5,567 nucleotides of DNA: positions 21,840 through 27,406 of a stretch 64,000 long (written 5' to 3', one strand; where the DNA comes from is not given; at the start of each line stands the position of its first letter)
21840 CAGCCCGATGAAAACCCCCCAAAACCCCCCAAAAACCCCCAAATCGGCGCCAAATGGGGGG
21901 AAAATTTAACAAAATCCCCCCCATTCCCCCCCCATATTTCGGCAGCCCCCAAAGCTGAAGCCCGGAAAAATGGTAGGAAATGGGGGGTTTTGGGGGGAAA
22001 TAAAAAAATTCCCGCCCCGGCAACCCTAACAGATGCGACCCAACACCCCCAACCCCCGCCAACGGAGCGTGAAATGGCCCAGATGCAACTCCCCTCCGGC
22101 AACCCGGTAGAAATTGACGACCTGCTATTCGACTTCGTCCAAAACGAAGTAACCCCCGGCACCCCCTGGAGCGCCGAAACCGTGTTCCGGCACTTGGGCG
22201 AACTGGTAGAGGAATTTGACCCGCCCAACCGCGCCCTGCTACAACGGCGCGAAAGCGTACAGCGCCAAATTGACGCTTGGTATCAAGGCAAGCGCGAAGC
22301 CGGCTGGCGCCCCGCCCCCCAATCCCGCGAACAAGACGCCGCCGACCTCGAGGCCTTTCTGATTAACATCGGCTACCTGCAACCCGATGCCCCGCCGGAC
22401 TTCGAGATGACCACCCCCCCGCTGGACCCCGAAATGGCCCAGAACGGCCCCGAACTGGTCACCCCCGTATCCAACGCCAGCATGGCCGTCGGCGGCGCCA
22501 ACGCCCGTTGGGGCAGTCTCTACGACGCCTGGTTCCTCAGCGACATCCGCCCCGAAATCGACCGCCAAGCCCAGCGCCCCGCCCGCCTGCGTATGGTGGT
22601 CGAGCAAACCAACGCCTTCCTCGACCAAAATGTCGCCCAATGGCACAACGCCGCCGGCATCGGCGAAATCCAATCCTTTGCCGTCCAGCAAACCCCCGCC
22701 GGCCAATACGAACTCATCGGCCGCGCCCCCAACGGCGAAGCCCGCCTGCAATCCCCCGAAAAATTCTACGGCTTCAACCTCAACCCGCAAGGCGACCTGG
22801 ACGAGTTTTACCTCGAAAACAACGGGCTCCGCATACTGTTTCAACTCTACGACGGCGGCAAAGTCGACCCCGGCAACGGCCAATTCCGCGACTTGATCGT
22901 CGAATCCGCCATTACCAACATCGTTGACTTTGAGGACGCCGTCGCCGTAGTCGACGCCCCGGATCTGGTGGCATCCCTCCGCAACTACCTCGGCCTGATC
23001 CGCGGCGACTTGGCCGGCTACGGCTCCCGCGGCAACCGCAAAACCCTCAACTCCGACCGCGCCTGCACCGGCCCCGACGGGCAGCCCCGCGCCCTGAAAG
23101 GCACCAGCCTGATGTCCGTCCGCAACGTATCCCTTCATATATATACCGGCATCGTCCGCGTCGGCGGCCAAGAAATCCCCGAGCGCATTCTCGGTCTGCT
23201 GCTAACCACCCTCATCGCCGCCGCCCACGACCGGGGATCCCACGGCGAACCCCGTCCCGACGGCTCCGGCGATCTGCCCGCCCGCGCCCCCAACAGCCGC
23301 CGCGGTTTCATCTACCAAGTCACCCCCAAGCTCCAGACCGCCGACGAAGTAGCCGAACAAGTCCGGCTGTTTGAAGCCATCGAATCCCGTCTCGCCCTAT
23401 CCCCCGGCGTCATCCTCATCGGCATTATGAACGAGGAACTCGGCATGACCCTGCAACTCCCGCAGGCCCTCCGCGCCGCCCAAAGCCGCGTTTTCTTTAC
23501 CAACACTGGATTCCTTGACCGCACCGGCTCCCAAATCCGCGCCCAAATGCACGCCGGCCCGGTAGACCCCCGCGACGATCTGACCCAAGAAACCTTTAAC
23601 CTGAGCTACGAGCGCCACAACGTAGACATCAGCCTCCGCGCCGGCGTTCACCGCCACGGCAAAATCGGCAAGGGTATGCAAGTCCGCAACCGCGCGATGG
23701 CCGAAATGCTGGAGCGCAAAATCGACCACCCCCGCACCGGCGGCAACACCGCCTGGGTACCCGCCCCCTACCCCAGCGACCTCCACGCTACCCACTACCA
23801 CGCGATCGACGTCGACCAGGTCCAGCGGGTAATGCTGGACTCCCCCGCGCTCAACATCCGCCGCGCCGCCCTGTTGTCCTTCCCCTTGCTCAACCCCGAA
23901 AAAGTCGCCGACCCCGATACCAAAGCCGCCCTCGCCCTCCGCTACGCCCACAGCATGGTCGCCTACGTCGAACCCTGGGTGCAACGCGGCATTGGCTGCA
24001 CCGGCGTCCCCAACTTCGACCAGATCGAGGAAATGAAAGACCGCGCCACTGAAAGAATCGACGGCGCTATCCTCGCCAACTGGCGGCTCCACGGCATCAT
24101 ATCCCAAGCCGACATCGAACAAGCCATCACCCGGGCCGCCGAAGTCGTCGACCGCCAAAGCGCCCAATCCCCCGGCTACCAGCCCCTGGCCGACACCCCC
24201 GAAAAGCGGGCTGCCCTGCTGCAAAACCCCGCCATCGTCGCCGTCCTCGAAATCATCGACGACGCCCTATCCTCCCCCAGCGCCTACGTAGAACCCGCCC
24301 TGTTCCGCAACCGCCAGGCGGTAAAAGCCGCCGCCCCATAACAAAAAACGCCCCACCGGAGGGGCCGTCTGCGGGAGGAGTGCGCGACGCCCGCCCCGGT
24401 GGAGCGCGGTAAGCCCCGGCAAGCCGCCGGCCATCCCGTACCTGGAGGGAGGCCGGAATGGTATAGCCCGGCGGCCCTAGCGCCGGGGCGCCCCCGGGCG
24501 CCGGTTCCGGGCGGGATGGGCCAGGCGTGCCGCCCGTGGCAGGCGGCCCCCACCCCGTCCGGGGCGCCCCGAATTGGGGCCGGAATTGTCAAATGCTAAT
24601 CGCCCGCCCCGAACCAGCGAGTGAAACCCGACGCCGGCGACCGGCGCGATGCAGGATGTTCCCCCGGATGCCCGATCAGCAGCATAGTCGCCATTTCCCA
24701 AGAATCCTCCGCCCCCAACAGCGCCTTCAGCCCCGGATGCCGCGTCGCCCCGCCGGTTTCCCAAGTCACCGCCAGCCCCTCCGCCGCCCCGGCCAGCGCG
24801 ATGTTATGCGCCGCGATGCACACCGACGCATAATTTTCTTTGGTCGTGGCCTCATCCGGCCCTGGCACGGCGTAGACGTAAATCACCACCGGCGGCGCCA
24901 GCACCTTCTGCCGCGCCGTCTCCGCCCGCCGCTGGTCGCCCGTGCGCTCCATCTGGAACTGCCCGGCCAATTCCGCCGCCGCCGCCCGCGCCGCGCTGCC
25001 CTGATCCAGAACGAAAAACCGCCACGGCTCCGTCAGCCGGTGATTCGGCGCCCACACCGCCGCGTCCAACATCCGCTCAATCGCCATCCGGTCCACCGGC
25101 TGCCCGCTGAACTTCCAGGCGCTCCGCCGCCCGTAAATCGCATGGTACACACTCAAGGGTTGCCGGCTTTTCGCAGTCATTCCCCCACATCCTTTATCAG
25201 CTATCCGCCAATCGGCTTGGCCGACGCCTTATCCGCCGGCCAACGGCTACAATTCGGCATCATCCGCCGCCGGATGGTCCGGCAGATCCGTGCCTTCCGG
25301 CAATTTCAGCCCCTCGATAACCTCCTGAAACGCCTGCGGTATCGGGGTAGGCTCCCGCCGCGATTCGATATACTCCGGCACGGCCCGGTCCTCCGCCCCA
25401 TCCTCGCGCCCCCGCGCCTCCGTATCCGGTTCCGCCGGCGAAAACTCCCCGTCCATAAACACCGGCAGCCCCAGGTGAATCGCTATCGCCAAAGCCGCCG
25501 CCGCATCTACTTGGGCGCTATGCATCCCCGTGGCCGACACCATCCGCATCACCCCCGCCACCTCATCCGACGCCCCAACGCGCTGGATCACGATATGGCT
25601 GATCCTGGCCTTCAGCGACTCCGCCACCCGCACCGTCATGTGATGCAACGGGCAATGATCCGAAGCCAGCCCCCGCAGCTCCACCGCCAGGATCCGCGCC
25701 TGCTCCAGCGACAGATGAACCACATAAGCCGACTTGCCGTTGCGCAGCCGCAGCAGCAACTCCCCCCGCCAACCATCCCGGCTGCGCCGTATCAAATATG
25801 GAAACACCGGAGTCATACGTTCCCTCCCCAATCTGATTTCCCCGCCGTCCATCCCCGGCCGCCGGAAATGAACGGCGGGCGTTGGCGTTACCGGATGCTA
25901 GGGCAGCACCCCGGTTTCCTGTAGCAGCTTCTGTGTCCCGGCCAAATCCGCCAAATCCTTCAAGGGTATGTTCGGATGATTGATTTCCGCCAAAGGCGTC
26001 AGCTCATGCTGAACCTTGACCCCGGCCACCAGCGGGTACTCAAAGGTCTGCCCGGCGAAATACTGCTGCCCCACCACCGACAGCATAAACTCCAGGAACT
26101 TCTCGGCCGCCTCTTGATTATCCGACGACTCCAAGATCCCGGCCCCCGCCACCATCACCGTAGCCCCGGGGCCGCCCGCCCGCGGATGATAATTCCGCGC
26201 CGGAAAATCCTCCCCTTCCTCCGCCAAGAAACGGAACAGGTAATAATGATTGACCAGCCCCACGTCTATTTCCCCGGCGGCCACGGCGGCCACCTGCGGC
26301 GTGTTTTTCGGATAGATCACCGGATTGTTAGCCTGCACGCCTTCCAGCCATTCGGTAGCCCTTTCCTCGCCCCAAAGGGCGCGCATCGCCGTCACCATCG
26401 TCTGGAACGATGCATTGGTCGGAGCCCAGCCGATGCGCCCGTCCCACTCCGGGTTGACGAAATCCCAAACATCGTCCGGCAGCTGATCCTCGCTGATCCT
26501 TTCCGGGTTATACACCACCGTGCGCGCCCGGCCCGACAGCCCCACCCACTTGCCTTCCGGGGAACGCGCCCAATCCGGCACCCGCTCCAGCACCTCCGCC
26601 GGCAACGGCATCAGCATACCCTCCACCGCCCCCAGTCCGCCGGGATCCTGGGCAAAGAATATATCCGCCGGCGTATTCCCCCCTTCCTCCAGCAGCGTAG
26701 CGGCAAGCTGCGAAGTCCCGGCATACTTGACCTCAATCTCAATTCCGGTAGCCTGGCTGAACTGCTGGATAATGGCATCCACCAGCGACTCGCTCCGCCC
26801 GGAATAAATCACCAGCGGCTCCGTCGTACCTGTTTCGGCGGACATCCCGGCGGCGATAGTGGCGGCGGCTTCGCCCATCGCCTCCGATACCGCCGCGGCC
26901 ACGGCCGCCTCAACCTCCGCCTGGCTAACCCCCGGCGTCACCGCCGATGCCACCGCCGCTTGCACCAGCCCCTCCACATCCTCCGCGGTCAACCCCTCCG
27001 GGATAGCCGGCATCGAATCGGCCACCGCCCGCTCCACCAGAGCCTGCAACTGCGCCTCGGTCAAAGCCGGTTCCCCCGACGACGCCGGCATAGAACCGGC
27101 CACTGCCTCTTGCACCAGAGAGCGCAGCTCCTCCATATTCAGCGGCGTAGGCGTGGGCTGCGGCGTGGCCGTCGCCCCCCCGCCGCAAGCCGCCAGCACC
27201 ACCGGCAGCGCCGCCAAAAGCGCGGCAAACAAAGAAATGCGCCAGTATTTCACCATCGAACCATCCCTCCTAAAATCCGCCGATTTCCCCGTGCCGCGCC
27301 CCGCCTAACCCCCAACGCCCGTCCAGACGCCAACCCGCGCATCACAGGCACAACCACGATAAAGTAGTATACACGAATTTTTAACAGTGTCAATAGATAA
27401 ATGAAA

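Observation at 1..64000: Two almost mutually exclusive codon dialects determined by gene orientation relative to the skew flip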

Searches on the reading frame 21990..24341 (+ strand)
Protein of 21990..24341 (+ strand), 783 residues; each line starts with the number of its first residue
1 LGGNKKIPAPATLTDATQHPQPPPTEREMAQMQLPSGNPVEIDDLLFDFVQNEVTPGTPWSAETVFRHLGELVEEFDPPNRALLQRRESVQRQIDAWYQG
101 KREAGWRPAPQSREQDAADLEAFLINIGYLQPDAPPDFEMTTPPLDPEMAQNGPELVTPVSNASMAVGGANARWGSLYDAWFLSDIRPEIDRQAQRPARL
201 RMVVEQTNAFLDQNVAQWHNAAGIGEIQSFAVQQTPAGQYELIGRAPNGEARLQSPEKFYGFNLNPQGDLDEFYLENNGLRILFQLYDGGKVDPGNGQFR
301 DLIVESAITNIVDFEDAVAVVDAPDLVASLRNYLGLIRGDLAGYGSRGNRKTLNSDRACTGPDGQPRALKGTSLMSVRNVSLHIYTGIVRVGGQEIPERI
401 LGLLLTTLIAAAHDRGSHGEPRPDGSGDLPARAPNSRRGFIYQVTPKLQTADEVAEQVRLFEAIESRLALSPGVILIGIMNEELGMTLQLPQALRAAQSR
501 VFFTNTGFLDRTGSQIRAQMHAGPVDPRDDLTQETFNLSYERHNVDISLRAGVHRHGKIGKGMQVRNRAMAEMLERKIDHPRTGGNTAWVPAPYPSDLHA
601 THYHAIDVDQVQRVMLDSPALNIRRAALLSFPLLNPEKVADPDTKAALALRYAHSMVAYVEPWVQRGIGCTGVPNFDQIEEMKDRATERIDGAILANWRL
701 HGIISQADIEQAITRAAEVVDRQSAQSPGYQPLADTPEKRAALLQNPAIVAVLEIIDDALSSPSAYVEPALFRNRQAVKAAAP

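Call 11: search_protein_families(library=pfam, proteins=[window:21990-24341:+])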
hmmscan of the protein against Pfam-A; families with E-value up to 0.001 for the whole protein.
window:21990-24341:+ (783 aa): 3 families
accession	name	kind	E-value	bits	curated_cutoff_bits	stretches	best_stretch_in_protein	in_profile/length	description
PF01274.28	MS_TIM-barrel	-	2.3e-29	102.6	26.4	1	375-615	2-230/248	Malate synthase, TIM barrel domain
PF20659.2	MS_C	-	1.8e-08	35.3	23.1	1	655-725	13-78/118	Malate synthase, C-terminal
PF20656.2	MS_N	-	5.1e-08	32.7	23.5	1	48-97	4-53/64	Malate synthase, N-terminal domain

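Call 38: find_homologous_proteins(query=window:21990-24341:+, max_evalue=1e-50)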
Query window:21990-24341:+ (783 aa): 2772 proteins with E <= 1e-50 among 8000 candidates; the best 120 are listed.
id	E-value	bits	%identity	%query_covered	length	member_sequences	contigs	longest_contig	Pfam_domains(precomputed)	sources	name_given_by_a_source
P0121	0.0e+0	1678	98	96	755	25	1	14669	PF20656.3,PF20659.3,PF01274.29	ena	-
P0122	0.0e+0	1516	88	96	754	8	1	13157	PF20656.3,PF20659.3,PF01274.29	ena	-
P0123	0.0e+0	1451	84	96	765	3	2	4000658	PF20656.3,PF20659.3,PF01274.29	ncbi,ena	-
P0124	0.0e+0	1440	84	96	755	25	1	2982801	PF20656.3,PF20659.3,PF01274.29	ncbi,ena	-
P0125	0.0e+0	1436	83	96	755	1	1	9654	PF20656.3,PF20659.3,PF01274.29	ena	-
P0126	0.0e+0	1429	83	96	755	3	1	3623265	PF20656.3,PF20659.3,PF01274.29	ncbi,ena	-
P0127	0.0e+0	1427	83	96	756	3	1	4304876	PF20656.3,PF20659.3,PF01274.29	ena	-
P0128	0.0e+0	1426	83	96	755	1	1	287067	PF20656.3,PF20659.3,PF01274.29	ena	-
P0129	0.0e+0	1425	83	96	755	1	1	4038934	PF20656.3,PF20659.3,PF01274.29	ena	-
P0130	0.0e+0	1423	82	96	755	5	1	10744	PF20656.3,PF20659.3,PF01274.29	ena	-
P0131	0.0e+0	1418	82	96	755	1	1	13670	PF20656.3,PF20659.3,PF01274.29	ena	-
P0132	0.0e+0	1418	82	96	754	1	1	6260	PF20656.3,PF20659.3,PF01274.29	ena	-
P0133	0.0e+0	1418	82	96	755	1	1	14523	PF20656.3,PF20659.3,PF01274.29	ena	-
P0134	0.0e+0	1415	82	96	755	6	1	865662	PF20656.3,PF20659.3,PF01274.29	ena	-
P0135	0.0e+0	1414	82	96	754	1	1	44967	PF20656.3,PF20659.3,PF01274.29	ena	-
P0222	0.0e+0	1201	71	96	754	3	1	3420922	PF20656.3,PF20659.3,PF01274.29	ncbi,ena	-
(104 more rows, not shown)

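Call 39: find_encoding_contigs(protein=P0121, flank=10000, max_places=2)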
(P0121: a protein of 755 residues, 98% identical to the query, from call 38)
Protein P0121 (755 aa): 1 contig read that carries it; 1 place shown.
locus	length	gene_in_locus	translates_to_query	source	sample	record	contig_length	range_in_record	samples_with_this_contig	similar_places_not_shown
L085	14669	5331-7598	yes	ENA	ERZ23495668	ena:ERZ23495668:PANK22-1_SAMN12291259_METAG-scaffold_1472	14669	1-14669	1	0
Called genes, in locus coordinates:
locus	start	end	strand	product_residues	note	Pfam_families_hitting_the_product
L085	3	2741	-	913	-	?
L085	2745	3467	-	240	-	PF01411:tRNA-synt_2c, PF07973:tRNA_SAD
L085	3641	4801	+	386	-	PF00712:DNA_pol3_beta, PF02767:DNA_pol3_beta_2, PF02768:DNA_pol3_beta_3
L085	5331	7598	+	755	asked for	PF20656:MS_N, PF01274:MS_TIM-barrel, PF20659:MS_C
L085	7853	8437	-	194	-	PF00881:Nitroreductase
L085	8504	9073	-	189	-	PF02577:BFN_dom (faint)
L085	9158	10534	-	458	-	PF01547:SBP_bac_1, PF13531:SBP_bac_11, PF13416:SBP_bac_8, PF13343:SBP_bac_6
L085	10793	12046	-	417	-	PF05977:MFS_3, PF07690:MFS_1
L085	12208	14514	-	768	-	PF01315:Ald_Xan_dh_C, PF02738:MoCoBD_1, PF20256:MoCoBD_2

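Call 40: find_encoding_contigs(protein=P0122, flank=10000, max_places=2)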
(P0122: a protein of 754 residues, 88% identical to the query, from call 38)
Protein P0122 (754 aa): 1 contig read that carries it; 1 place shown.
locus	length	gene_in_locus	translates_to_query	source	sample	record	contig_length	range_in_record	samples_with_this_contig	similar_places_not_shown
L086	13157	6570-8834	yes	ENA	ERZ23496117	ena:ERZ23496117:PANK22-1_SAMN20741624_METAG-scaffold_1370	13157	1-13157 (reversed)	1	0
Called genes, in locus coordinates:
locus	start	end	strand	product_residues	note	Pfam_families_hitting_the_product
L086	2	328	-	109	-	?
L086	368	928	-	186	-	PF05685:Uma2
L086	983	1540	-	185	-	PF05685:Uma2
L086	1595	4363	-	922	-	PF02384:N6_Mtase (weak)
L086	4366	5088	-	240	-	PF01411:tRNA-synt_2c, PF07973:tRNA_SAD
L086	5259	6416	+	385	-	PF00712:DNA_pol3_beta, PF02767:DNA_pol3_beta_2, PF02768:DNA_pol3_beta_3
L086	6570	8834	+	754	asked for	PF20656:MS_N, PF01274:MS_TIM-barrel, PF20659:MS_C (weak)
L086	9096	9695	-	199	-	PF00881:Nitroreductase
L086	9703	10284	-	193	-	-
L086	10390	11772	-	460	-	PF13531:SBP_bac_11, PF01547:SBP_bac_1, PF13416:SBP_bac_8, PF13343:SBP_bac_6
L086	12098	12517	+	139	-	PF00903:Glyoxalase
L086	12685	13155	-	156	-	?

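Call 41: find_encoding_contigs(protein=P0124, flank=10000, max_places=2)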
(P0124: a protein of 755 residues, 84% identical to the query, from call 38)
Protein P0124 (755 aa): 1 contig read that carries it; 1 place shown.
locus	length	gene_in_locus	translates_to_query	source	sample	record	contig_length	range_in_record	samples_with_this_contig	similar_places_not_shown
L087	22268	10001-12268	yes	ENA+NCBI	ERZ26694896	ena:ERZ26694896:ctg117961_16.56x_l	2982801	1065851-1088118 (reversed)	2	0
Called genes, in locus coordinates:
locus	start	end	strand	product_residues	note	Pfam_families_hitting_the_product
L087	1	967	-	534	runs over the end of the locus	PF02538:Hydantoinase_B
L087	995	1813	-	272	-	PF02585:PIG-L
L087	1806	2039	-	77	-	PF10049:DUF2283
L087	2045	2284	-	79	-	-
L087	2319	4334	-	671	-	PF05378:Hydant_A_N, PF01968:Hydantoinase_A, PF19278:Hydant_A_C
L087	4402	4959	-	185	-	PF05685:Uma2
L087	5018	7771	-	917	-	PF02384:N6_Mtase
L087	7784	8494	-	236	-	PF01411:tRNA-synt_2c, PF07973:tRNA_SAD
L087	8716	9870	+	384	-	PF00712:DNA_pol3_beta, PF02767:DNA_pol3_beta_2, PF02768:DNA_pol3_beta_3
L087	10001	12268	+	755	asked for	PF20656:MS_N (weak), PF01274:MS_TIM-barrel, PF20659:MS_C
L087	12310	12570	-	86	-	-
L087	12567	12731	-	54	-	-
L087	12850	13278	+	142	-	PF00903:Glyoxalase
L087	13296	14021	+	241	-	-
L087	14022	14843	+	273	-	PF04909:Amidohydro_2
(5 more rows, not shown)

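Call 52: find_encoding_contigs(protein=P0222, flank=10000, max_places=2)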
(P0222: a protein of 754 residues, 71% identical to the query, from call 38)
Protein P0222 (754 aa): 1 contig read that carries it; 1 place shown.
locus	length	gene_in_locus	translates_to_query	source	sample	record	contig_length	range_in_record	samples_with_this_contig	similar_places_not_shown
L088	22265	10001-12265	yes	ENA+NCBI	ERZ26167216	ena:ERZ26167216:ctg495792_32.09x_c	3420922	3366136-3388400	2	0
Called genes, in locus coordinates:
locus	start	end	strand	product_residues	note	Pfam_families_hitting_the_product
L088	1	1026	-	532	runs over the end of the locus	PF02538:Hydantoinase_B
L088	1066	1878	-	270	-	PF02585:PIG-L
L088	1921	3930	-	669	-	PF05378:Hydant_A_N, PF01968:Hydantoinase_A, PF19278:Hydant_A_C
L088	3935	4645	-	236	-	PF01411:tRNA-synt_2c, PF07973:tRNA_SAD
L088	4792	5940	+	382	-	PF00712:DNA_pol3_beta, PF02767:DNA_pol3_beta_2, PF02768:DNA_pol3_beta_3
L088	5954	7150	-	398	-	-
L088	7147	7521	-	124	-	PF01850:PIN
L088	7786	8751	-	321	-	PF02779:Transket_pyr, PF02780:Transketolase_C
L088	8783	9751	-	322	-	PF00676:E1_dh, PF02775:TPP_enzyme_C (faint)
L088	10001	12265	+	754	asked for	PF20656:MS_N (weak), PF01274:MS_TIM-barrel, PF20659:MS_C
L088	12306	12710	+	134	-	PF00903:Glyoxalase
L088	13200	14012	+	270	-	PF04909:Amidohydro_2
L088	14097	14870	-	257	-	PF00581:Rhodanese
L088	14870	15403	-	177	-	PF02566:OsmC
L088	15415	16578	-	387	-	PF01717:Meth_synt_2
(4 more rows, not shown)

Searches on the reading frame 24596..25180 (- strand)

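Call 11: search_protein_families(library=pfam, proteins=[window:24596-25180:-])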
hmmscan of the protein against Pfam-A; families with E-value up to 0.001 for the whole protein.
window:24596-25180:- (194 aa): 1 family
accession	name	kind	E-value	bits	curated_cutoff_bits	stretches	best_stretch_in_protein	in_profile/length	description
PF00881.29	Nitroreductase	-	1.2e-21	78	23.5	1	15-171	1-167/167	Nitroreductase family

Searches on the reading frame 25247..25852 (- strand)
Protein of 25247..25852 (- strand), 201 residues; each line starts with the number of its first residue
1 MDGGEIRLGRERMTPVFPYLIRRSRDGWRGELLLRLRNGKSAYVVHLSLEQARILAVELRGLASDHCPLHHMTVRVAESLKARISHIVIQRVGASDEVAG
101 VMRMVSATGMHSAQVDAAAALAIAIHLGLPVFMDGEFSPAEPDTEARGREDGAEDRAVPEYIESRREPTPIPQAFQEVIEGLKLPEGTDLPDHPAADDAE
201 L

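Call 11: search_protein_families(library=pfam, proteins=[window:25247-25852:-])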
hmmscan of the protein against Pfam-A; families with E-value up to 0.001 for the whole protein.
window:25247-25852:- (201 aa): 1 family
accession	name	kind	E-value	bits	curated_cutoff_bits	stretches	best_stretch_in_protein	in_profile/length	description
PF02577.19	BFN_dom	-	3.1e-05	24.2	27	1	32-135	1-101/112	Bifunctional nuclease domain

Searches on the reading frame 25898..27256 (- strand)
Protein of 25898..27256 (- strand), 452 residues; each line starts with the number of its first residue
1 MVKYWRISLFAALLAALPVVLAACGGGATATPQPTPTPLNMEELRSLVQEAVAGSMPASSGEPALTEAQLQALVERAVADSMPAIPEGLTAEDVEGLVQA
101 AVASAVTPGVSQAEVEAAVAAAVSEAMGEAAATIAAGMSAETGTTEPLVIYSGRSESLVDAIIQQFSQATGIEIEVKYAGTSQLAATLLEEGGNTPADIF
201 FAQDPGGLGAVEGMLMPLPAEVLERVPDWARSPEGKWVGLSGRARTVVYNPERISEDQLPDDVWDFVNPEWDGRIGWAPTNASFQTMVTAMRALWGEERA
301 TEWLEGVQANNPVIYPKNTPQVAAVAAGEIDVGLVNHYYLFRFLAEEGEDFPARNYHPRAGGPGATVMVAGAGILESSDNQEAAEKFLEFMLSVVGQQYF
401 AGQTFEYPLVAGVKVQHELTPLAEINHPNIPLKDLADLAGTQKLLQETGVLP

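Call 7: find_encoding_contigs(protein=window:25898-27256:-, flank=10000, max_places=4)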
Protein window:25898-27256:- (452 aa): no gene with exactly this product is on record in the collection.

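Call 11: search_protein_families(library=pfam, proteins=[window:25898-27256:-])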
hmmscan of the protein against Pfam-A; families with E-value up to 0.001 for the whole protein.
window:25898-27256:- (452 aa): 4 families
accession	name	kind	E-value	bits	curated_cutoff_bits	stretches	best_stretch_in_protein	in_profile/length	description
PF13343.11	SBP_bac_6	-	2e-20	73.8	24.6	1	201-411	16-220/245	Bacterial extracellular solute-binding protein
PF01547.30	SBP_bac_1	-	1.7e-19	71.4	26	1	159-397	10-306/307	Bacterial extracellular solute-binding protein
PF13416.11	SBP_bac_8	-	2.4e-18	67.3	27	1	161-413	1-265/279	Bacterial extracellular solute-binding protein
PF13531.11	SBP_bac_11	-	1.8e-15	57.7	25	1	149-402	3-223/227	Bacterial extracellular solute-binding protein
